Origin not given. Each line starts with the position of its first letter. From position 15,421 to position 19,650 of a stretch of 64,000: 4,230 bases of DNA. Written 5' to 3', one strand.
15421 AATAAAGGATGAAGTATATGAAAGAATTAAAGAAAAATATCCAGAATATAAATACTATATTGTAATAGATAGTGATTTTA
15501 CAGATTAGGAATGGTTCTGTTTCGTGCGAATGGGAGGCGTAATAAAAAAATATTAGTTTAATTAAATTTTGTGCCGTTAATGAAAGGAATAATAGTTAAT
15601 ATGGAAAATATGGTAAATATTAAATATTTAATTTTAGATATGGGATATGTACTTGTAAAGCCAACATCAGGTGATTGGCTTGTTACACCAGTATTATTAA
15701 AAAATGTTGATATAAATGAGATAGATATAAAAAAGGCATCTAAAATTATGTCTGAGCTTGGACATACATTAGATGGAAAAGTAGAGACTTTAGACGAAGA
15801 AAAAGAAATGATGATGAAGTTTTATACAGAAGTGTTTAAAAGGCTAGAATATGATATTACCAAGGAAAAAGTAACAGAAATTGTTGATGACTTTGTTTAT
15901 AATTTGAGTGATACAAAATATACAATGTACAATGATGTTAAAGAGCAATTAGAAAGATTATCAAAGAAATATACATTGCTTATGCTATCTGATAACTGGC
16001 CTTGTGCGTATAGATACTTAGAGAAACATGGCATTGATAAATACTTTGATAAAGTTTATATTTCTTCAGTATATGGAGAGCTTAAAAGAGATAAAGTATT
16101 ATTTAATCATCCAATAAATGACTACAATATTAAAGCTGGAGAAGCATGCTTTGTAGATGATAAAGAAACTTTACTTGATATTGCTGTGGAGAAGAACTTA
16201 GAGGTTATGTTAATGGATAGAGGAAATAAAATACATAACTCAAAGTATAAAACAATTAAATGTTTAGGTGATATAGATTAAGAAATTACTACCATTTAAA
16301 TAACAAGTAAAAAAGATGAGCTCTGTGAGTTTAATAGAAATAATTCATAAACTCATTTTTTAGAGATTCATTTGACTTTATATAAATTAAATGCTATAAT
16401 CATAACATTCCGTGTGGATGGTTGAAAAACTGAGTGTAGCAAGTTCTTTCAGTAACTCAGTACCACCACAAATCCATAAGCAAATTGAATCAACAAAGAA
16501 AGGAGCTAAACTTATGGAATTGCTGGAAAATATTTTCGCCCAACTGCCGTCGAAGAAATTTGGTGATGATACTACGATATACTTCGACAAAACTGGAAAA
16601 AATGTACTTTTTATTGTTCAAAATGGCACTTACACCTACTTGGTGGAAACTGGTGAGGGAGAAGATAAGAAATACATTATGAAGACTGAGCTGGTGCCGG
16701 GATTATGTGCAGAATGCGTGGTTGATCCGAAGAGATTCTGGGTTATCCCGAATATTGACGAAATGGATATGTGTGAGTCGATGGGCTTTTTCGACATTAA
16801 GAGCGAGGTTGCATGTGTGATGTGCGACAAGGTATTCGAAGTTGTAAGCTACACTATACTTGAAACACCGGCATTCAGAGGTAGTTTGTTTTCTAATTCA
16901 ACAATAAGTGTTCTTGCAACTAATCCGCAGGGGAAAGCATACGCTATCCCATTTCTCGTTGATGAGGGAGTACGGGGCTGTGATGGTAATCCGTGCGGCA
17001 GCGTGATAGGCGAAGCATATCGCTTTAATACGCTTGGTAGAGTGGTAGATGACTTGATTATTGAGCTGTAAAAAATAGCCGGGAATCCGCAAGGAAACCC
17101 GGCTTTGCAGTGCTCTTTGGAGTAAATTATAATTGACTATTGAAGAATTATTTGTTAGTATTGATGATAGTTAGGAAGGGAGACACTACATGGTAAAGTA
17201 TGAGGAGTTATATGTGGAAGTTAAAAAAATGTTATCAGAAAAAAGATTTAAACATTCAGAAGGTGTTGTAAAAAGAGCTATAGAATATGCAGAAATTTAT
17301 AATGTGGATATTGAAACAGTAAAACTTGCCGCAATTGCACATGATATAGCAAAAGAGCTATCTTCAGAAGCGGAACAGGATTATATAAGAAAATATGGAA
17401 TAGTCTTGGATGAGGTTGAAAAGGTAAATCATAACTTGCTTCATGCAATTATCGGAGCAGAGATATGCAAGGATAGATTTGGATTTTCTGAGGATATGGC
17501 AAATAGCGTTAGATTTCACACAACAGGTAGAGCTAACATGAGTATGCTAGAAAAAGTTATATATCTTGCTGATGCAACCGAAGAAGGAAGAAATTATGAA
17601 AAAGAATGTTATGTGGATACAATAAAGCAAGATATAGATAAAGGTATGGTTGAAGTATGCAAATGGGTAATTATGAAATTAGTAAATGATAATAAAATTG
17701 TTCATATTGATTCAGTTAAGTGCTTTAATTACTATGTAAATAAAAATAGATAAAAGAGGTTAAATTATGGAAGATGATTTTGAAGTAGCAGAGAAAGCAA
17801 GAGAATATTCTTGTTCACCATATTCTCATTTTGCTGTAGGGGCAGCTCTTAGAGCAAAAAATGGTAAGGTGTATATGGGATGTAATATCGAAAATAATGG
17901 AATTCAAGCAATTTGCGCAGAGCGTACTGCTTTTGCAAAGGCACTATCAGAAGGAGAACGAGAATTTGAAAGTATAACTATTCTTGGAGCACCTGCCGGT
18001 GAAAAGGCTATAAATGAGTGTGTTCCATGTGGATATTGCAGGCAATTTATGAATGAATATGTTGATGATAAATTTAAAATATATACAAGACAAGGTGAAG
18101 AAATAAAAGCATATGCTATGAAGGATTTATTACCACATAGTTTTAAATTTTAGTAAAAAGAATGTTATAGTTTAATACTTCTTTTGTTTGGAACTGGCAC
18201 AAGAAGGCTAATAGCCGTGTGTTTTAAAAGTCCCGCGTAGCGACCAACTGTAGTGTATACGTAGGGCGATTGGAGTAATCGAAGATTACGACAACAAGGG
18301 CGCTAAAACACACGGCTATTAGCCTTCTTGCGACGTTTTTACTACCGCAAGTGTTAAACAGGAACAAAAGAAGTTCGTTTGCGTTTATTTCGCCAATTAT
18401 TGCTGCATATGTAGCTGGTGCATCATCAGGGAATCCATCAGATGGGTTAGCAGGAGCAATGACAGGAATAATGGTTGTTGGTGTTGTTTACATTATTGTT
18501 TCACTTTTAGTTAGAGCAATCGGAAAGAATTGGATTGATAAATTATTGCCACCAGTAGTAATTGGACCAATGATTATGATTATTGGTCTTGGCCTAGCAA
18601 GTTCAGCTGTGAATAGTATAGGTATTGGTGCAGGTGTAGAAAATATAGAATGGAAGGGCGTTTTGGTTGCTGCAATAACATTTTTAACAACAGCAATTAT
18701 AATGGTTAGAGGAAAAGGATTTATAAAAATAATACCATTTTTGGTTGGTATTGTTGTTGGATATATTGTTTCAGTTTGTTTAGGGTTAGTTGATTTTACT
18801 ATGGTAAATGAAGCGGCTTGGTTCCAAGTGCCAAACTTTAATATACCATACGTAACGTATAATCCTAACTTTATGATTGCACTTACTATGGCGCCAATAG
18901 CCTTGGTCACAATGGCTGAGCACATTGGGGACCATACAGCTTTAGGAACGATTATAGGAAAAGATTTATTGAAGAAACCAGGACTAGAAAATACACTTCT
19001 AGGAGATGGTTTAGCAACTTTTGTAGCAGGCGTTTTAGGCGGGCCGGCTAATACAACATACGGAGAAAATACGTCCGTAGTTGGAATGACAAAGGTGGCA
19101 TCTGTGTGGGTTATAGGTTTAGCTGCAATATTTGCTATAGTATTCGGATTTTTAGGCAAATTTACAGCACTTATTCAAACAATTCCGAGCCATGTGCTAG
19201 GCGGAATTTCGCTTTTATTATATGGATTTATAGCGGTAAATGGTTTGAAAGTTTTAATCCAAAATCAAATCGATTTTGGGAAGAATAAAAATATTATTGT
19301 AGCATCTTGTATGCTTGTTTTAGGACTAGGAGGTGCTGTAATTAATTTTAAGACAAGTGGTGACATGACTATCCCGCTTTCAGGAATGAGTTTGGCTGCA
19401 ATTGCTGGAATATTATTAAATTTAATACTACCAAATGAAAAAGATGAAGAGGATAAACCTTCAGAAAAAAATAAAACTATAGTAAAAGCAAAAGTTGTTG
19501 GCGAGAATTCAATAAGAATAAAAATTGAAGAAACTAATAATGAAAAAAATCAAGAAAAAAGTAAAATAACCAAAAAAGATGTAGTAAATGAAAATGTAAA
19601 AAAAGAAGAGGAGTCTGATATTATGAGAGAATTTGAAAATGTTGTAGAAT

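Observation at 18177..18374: GC-rich nested inverted-repeat element occupying the place of the uracil permease 5' end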

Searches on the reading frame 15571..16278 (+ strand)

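Call 10: search_protein_families(library=pfam, proteins=[window:15571-16278:+], max_evalue=0.001)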
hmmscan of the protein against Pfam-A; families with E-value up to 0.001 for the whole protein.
window:15571-16278:+ (236 aa): 2 families
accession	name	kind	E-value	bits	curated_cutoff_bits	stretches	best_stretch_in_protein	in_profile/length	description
PF13419.12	HAD_2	-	4.3e-09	37.2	23.8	1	76-205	36-168/178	Haloacid dehalogenase-like hydrolase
PF00702.32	Hydrolase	-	1.2e-07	32.8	26.4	1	77-198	65-180/191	haloacid dehalogenase-like hydrolase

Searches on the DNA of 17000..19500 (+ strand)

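Call 3: search_rna_families(source=window, start=17000, end=19500, threshold=evalue, max_evalue=10, show_alignments=3)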
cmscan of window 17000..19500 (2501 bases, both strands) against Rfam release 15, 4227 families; matches with E-value up to 10: 5.
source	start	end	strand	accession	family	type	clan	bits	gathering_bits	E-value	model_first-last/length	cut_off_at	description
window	19132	19274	+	RF01979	HOTAIRM1_5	Gene; lncRNA;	-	22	60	2.7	1-145/145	no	HOX antisense intergenic RNA myeloid 1 conserved region 5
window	17680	17734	+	RF01588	snoR13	Gene; snRNA; snoRNA; CD-box;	-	21.7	60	5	1-105/105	no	small nucleolar RNA snoR13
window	17139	17166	-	RF01353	CRISPR-DR44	Gene; CRISPR;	-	21.2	35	3.8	1-28/28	no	CRISPR RNA direct repeat element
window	18059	18138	+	RF00105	SNORD115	Gene; snRNA; snoRNA; CD-box;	-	18.7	39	4.5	1-82/82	no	Small nucleolar RNA SNORD115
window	17758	17852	-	RF02120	FTX_2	Gene; lncRNA;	-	17.6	48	3.1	1-97/97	no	FTX transcript, XIST regulator conserved region 2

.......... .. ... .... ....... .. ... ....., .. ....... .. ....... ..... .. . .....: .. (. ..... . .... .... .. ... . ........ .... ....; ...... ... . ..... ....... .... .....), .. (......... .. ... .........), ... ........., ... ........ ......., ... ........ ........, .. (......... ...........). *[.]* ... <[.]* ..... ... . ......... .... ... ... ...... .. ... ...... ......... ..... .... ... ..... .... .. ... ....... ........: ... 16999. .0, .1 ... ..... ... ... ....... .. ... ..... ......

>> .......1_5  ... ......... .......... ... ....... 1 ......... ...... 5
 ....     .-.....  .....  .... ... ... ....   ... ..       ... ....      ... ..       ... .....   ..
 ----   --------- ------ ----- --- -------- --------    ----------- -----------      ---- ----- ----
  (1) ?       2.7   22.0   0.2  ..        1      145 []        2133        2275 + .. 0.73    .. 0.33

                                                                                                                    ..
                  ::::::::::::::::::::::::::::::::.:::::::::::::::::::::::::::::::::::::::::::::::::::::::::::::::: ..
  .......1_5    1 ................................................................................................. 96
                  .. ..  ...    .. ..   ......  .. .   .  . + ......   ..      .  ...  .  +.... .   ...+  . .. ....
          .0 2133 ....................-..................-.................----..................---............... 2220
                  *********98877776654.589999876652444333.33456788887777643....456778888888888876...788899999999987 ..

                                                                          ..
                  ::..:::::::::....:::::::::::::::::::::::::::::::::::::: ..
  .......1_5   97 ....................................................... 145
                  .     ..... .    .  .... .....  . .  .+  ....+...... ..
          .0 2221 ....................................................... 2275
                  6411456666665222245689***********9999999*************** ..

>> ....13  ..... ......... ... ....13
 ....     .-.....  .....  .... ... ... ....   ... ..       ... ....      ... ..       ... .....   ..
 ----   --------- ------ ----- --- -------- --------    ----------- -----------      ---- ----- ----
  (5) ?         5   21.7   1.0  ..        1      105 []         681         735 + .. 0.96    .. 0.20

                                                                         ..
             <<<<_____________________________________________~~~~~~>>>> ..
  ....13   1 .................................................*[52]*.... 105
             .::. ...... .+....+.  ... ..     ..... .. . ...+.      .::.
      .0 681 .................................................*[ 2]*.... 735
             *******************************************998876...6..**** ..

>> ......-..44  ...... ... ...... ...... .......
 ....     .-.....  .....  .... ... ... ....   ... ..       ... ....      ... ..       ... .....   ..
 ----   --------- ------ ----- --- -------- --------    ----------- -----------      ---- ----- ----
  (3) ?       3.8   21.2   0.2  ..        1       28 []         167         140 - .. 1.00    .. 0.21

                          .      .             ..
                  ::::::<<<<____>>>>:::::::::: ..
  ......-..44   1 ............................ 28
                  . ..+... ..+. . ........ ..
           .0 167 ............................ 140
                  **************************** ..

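Call 22: search_dna_similar(query=window:18154-18380:+, collection=plasmids, mode=distant, max_evalue=1)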
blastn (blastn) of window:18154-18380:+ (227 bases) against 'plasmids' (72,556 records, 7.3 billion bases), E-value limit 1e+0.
Records with a match: 1; places in all: 1; records where one place covers at least 80% of the query: 0.
Best place of each record, by identity: 95-99% 1.
By first word of the organism name: Borrelia 1.
By predicted mobility (MOB-suite, as given by PLSDB): non-mobilizable 1.
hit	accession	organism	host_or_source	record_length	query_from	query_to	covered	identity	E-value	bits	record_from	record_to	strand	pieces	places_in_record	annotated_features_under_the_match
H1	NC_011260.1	Borrelia recurrentis A1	-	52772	19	43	11%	96.0%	7e-1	42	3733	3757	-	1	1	none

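Call 23: search_dna_similar(query=window:18154-18380:+, collection=phages, mode=distant, max_evalue=1)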
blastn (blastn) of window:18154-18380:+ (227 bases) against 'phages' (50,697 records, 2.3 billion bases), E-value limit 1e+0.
No match.

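Call 72: search_rna_families(source=window, start=18150, end=18400, threshold=evalue, max_evalue=10, show_alignments=2)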
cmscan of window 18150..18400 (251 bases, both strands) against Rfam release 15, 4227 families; matches with E-value up to 10: 3.
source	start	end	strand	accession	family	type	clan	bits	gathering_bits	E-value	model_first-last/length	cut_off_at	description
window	18200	18330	+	RF03208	mir-1781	Gene; miRNA;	-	29.2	68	0.00062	1-86/86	no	mir-1781 microRNA precursor family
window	18206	18324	-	RF03508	mir-970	Gene; miRNA;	-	24.3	53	0.014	1-74/74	no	mir-970 microRNA precursor family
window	18150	18200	+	RF03594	mir-3817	Gene; miRNA;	-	13.3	90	8.6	39-89/89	5'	mir-3817 microRNA precursor family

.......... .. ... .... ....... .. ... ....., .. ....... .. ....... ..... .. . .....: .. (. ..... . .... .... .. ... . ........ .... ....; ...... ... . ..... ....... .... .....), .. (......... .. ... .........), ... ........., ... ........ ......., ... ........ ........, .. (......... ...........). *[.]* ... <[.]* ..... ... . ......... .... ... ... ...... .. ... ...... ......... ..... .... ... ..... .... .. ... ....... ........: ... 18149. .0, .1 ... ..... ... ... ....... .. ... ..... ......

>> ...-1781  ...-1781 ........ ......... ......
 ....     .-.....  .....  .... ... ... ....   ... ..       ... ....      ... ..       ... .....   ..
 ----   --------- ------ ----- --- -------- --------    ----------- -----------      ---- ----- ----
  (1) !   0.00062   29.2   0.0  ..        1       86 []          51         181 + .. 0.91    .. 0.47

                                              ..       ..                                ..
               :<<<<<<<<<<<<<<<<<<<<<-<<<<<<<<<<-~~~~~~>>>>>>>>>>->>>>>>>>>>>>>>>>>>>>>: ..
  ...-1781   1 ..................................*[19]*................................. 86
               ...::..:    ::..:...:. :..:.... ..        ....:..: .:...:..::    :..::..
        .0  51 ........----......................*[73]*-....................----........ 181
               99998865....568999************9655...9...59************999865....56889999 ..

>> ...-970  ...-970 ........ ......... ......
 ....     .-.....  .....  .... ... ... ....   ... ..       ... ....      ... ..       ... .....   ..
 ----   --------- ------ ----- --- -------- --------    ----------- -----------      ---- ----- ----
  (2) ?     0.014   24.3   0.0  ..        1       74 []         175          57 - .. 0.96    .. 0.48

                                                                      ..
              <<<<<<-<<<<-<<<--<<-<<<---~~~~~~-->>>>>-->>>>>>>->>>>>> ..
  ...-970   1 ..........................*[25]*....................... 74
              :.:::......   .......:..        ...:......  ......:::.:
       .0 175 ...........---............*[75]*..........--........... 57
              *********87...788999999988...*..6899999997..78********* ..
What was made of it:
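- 18154..18369 (.): Non-homologous block. It replaces the ancestral promoter, the leader-peptide attenuator and permease codons 1-88. It has no Rfam family (calls 3, 72).
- On Any Rfam RNA family: The best hit on the block is mir-1781 at 29 bits against a threshold of 68, which reflects a generic hairpin (call 72).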

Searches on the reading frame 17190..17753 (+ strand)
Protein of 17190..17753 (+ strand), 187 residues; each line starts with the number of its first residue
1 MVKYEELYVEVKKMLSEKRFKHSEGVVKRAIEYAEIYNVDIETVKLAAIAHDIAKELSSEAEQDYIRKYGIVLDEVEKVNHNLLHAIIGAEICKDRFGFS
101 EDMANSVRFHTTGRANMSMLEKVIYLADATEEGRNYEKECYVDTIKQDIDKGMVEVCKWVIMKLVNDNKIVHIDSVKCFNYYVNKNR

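Call 10: search_protein_families(library=pfam, proteins=[window:17190-17750:+], max_evalue=0.001)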
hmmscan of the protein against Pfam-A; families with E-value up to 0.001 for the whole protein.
window:17190-17750:+ (187 aa): 1 family
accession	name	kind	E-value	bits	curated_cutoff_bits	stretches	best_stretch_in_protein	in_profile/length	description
PF01966.28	HD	-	6.5e-15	55.9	22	1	19-131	1-114/116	HD domain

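Call 26: find_encoding_contigs(protein=window:17190-17753:+, flank=3000, max_places=10)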
Protein window:17190-17753:+ (187 aa): 9 contigs read that carry it; 4 places shown.
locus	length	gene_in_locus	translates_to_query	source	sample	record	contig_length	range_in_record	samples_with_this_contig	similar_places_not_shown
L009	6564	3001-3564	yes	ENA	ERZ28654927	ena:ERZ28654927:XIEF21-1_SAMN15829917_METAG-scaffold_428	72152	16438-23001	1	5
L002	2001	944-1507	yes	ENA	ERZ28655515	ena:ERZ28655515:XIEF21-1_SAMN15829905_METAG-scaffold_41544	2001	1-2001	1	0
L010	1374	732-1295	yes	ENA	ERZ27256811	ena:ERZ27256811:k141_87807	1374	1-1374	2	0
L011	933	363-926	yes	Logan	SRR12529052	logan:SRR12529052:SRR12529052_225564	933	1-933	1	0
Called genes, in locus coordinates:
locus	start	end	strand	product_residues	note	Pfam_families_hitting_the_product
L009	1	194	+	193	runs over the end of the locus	PF02545:Maf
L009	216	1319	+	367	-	PF01545:Cation_efflux, PF16916:ZT_dimer (weak)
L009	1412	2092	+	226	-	PF00702:Hydrolase, PF13419:HAD_2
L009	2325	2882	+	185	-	-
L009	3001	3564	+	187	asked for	PF01966:HD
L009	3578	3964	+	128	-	PF00383:dCMP_cyt_deam_1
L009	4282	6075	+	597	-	PF00860:Xan_ur_permease, PF14681:UPRTase, PF24390:PRTase-CE (weak), PF00156:Pribosyltran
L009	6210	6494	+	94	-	-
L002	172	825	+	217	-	-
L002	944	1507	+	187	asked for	PF01966:HD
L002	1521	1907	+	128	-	PF00383:dCMP_cyt_deam_1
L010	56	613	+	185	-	-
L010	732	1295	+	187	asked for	PF01966:HD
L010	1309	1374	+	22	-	?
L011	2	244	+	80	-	?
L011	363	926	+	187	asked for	PF01966:HD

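Call 81: search_protein_families(library=ncbifam, proteins=[window:17190-17750:+], max_evalue=0.01)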
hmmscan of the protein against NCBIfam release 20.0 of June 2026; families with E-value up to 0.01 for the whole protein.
window:17190-17750:+ (187 aa): 7 families
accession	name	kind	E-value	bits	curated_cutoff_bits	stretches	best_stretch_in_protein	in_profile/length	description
NF005519.0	PRK07152.1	equivalog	3.3e-32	111.8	315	1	4-182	180-359/361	nicotinate-nucleotide adenylyltransferase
TIGR00488.1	TIGR00488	equivalog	1.6e-29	103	70.15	1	11-180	1-172/173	bis(5'-nucleosyl)-tetraphosphatase (symmetrical) YqeK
TIGR00277.1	HDIG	domain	1.1e-09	38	27.6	1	17-110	3-81/84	HDIG domain-containing metalloprotein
TIGR00295.1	TIGR00295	hypoth_equivalog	4.7e-06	26.5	172.35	1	11-60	8-60/164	TIGR00295 family protein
NF045665.1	NTPtran_DVU1551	equivalog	3.3e-05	23.1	315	0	6-59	206-263/359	DVU_1551 family NTP transferase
TIGR03319.1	RNase_Y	equivalog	0.00044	18.9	454.35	1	38-135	329-425/514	ribonuclease Y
TIGR01596.1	cas3_HD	equivalog_domain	0.00097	19.2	43.45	1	21-121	3-111/178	CRISPR-associated endonuclease Cas3''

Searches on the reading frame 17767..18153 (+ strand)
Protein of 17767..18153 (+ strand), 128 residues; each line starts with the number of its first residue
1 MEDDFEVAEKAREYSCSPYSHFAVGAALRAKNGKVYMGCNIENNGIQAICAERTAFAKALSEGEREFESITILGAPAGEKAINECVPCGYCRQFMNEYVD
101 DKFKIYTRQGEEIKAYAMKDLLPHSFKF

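Call 10: search_protein_families(library=pfam, proteins=[window:17767-18150:+], max_evalue=0.001)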
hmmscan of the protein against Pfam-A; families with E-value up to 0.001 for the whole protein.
window:17767-18150:+ (128 aa): 2 families
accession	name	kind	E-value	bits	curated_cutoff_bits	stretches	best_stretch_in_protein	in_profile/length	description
PF00383.29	dCMP_cyt_deam_1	-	8.4e-14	51.7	25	1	6-105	9-100/102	Cytidine and deoxycytidylate deaminase zinc-binding region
PF08211.18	dCMP_cyt_deam_2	-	0.00083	20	25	0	8-44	48-84/130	Cytidine and deoxycytidylate deaminase zinc-binding region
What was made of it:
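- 17767..18153 (+): cdd (cytidine deaminase), the intact upstream neighbour; its stop codon is at 18151-18153. Pfam dCMP_cyt_deam_1 (call 10).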

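Call 13: find_encoding_contigs(protein=window:17767-18153:+, flank=6000, max_places=10)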
Protein window:17767-18153:+ (128 aa): 6 contigs read that carry it; 2 places shown.
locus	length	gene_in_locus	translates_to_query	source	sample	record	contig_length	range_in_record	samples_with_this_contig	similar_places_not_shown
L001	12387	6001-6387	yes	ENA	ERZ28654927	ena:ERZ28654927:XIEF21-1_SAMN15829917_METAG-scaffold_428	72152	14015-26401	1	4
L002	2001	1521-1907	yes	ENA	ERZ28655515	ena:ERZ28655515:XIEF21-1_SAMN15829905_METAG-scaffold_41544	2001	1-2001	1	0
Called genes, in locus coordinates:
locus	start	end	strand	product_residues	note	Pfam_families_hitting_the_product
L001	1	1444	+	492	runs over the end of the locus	PF02074:Peptidase_M32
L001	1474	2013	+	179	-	PF06541:ABC_trans_CmpB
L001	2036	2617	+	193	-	PF02545:Maf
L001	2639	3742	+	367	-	PF01545:Cation_efflux, PF16916:ZT_dimer (weak)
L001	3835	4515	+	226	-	PF00702:Hydrolase, PF13419:HAD_2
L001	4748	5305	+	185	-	-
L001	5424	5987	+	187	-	PF01966:HD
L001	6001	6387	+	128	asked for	PF00383:dCMP_cyt_deam_1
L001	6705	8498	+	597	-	PF00860:Xan_ur_permease, PF14681:UPRTase, PF24390:PRTase-CE (weak), PF00156:Pribosyltran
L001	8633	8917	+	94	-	-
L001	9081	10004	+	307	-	PF01565:FAD_binding_4, PF02873:MurB_C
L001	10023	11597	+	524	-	PF01933:CofD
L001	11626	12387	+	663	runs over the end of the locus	PF12439:GDE_N, PF06202:GDE_C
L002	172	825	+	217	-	-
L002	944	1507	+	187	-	PF01966:HD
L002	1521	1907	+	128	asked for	PF00383:dCMP_cyt_deam_1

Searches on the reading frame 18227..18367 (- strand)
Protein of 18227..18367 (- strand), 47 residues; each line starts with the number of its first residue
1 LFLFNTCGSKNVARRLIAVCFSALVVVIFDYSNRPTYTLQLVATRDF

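Call 33: search_protein_families(library=pfam, proteins=[window:18227-18367:-], max_evalue=10)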
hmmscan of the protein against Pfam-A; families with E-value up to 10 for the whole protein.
seq(47 aa): 0 families
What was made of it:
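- Tried and rejected: Pfam found nothing for the 47-aa minus-strand ORF (call 33).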
